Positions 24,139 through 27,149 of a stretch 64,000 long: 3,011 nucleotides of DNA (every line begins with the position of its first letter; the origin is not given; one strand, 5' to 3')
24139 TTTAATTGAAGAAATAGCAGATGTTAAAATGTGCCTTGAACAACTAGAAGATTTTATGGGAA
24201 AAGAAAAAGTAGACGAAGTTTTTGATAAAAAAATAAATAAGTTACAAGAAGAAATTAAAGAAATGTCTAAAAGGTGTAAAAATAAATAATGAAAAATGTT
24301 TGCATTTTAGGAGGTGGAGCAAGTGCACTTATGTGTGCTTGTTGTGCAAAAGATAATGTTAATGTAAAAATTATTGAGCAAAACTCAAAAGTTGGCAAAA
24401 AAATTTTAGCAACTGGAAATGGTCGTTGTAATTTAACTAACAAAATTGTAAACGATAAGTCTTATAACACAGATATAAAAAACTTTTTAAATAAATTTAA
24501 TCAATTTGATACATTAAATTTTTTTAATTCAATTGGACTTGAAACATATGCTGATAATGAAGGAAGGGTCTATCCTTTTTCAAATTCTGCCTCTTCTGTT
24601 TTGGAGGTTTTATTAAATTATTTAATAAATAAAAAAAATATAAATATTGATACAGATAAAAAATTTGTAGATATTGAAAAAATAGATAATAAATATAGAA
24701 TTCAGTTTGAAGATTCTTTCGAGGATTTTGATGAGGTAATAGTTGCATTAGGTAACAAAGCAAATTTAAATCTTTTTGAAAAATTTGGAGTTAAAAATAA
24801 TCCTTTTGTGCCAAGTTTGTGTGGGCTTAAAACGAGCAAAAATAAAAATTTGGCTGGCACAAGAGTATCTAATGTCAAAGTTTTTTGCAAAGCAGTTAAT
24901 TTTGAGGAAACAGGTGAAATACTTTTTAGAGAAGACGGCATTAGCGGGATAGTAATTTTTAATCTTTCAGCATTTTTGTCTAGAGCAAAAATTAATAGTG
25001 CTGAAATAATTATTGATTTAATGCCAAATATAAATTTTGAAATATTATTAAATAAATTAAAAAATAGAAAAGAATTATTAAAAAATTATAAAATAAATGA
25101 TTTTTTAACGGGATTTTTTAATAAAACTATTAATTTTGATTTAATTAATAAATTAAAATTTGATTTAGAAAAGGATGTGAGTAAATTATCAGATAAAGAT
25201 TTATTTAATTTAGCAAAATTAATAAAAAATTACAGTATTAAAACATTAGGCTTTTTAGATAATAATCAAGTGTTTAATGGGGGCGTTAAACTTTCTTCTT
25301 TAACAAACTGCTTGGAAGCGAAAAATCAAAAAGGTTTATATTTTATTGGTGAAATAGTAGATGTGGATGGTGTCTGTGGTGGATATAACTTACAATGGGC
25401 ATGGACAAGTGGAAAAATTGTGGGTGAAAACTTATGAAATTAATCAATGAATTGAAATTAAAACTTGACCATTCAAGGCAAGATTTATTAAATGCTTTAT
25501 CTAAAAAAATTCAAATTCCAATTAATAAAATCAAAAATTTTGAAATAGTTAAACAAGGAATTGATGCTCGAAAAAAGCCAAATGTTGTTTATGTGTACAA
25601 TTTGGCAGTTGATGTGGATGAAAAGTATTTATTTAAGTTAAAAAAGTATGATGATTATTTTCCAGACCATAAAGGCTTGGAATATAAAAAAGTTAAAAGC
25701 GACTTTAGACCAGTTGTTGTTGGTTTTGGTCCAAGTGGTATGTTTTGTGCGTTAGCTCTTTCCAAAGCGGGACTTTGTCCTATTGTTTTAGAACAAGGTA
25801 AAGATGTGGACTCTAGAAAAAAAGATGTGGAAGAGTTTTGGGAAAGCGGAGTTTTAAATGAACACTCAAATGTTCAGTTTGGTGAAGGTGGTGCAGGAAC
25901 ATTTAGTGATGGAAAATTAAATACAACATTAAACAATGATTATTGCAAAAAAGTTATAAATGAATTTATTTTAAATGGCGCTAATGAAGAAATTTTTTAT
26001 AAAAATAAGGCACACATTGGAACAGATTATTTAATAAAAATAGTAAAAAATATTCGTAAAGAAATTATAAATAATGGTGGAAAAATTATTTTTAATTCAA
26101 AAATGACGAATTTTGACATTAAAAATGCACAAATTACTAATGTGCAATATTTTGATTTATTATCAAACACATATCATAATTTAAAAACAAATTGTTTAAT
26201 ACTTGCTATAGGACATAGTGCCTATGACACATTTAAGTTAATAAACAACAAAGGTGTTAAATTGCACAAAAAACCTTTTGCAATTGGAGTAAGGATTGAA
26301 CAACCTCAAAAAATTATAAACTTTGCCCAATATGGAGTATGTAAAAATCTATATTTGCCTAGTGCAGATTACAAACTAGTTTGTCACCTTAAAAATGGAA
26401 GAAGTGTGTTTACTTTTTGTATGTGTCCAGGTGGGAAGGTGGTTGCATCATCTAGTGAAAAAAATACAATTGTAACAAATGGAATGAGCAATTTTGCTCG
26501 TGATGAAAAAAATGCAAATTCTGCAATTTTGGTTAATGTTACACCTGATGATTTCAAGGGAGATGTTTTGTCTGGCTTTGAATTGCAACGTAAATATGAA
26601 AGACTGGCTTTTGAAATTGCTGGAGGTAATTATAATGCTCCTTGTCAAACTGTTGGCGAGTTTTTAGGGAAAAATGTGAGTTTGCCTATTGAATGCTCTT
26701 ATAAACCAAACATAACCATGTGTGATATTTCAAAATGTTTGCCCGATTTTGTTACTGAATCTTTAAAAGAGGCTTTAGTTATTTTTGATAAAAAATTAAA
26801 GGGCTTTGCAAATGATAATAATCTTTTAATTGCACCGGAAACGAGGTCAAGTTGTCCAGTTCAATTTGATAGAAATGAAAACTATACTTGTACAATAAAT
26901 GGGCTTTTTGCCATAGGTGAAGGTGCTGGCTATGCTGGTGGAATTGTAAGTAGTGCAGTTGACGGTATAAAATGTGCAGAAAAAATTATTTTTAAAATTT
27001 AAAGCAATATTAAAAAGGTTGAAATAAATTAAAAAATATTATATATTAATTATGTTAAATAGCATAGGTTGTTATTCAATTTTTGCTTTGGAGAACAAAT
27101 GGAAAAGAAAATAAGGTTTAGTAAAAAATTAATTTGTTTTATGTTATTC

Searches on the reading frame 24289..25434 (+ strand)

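Call 74: search_protein_families(library=pfam, proteins=[window:24289-25434:+], max_evalue=0.00001)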
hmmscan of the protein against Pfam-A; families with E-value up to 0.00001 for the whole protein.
window:24289-25434:+ (382 aa): 2 families
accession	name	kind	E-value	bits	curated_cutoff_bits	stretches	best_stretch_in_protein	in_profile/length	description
PF03486.20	HI0933_like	-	5e-51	173.9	50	1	3-380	2-243/244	HI0933-like protein Rossmann domain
PF22780.1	HI0933_like_1st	-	1e-19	71.4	27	1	174-321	1-156/165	HI0933-like protein barrel and H2TH domain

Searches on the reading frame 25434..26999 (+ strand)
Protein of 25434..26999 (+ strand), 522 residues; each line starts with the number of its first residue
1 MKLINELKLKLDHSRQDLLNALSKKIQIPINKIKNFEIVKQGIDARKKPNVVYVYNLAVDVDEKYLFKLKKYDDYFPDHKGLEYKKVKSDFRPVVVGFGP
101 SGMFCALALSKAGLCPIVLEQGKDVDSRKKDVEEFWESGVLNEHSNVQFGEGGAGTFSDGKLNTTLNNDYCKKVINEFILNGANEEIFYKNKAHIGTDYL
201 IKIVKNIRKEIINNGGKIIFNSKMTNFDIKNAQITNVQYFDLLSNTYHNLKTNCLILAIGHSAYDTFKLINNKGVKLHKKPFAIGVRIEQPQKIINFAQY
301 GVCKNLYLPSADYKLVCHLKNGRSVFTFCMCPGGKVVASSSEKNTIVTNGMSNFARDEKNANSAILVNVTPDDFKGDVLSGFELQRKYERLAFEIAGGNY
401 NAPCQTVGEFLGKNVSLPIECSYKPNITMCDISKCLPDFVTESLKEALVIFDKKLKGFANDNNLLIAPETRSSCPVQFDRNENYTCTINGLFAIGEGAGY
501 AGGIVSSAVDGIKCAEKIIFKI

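Call 74: search_protein_families(library=pfam, proteins=[window:25434-26999:+], max_evalue=0.00001)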
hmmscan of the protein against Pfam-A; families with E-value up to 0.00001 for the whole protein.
window:25434-26999:+ (522 aa): 1 family
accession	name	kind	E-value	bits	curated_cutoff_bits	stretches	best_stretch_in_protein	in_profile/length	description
PF21688.3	FAD-depend_C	-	2.9e-73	246.7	27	1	281-472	1-197/197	FAD-dependent protein, C-terminal domain-like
